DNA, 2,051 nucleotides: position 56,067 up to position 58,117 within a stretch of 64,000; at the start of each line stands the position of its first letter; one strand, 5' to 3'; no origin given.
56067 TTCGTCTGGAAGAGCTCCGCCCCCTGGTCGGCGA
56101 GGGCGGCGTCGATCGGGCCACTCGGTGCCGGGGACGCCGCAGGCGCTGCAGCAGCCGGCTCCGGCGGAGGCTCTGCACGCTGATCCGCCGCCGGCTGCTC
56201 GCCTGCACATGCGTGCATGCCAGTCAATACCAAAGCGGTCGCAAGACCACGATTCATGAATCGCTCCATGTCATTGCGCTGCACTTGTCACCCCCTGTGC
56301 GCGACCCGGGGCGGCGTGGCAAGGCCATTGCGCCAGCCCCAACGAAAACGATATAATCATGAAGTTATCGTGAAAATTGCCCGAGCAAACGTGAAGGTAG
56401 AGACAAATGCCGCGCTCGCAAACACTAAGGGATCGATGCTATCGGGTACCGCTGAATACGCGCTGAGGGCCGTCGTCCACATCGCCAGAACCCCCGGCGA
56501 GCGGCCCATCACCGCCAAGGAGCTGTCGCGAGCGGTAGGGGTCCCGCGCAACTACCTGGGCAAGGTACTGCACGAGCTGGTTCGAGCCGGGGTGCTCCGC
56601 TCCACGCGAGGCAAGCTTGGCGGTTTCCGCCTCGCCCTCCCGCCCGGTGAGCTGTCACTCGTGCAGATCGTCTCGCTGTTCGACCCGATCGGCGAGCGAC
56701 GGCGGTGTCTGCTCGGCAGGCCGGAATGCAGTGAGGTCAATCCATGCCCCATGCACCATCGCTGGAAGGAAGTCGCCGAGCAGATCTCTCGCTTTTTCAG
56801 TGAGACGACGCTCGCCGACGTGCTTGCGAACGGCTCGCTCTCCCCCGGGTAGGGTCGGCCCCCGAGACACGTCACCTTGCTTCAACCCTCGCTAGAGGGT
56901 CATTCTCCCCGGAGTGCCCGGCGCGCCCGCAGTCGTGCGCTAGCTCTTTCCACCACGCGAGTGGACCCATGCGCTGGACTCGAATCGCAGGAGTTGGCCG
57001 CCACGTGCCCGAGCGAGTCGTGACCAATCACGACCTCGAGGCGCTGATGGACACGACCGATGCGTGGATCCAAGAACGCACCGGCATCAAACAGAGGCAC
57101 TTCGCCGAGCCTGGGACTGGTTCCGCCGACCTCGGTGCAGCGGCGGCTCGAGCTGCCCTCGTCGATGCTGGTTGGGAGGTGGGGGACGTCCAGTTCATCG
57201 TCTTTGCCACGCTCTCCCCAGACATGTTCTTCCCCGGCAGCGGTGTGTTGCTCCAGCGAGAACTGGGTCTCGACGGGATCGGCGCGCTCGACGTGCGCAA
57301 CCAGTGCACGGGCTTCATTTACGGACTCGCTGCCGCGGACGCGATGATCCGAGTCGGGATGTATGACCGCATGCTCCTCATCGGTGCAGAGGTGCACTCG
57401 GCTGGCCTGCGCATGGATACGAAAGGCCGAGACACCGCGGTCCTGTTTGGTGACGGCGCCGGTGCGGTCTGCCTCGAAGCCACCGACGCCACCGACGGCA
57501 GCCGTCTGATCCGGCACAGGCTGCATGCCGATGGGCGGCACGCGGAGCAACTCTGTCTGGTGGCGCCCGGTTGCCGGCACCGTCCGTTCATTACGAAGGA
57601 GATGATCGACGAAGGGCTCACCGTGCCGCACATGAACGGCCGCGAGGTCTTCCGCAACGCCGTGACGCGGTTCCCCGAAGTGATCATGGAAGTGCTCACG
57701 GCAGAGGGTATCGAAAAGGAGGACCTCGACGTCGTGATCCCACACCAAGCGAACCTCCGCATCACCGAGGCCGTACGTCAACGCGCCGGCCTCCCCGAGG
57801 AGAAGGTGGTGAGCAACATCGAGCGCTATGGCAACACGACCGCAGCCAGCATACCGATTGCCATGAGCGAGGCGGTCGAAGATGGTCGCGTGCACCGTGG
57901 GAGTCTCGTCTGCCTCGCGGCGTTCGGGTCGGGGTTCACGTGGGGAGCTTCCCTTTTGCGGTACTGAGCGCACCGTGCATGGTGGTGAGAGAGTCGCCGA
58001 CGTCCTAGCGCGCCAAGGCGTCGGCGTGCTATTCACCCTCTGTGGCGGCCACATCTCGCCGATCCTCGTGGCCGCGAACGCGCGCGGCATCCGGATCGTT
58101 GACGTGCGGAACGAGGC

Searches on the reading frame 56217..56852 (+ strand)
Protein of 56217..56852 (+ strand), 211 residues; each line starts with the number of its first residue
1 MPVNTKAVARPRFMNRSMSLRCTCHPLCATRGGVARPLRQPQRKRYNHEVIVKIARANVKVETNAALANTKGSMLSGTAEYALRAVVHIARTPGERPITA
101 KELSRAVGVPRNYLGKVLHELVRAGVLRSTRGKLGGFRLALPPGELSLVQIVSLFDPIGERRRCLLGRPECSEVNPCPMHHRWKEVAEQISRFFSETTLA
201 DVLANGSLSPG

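Call 7: search_protein_families(library=pfam, proteins=[window:56217-56852:+])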
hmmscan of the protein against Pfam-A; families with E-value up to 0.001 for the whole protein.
window:56217-56852:+ (211 aa): 4 families
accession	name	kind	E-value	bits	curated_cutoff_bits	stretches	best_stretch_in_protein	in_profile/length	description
PF02082.26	Rrf2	-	3.5e-30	105.3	30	1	76-204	2-131/132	Iron-dependent Transcriptional regulator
PF12802.13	MarR_2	-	0.00025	21.6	27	1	83-130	8-53/61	MarR family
PF12840.13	HTH_20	-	0.00046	20.5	27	0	95-129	16-50/51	Helix-turn-helix domain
PF01978.25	TrmB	-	0.00099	19.4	25.6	0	96-133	21-58/68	Sugar-specific transcriptional regulator TrmB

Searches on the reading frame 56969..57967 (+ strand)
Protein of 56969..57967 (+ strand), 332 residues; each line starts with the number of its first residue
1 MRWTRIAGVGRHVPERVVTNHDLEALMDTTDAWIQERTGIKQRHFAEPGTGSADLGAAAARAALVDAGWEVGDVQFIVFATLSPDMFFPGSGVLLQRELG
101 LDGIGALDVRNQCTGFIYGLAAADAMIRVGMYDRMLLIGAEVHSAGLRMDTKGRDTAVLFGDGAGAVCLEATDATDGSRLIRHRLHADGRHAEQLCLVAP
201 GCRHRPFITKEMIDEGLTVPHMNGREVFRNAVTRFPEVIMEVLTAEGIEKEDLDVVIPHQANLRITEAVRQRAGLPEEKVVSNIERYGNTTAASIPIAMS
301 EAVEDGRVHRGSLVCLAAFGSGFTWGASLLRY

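Call 7: search_protein_families(library=pfam, proteins=[window:56969-57967:+])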
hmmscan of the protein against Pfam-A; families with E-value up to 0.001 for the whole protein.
window:56969-57967:+ (332 aa): 4 families
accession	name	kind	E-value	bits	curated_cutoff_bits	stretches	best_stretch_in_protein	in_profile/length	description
PF08541.16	ACP_syn_III_C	-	2.9e-36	123.9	26.6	1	243-332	1-90/90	3-Oxoacyl-[acyl-carrier-protein (ACP)] synthase III C terminal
PF08545.16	ACP_syn_III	-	8.1e-23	80.6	24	1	107-189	1-80/80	3-Oxoacyl-[acyl-carrier-protein (ACP)] synthase III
PF00195.25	Chal_sti_synt_N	-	4.3e-06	26.8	27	1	52-170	99-222/225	Chalcone and stilbene synthases, N-terminal domain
PF00108.29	Thiolase_N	-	0.00023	21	26.4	0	37-146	8-118/260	Thiolase, N-terminal domain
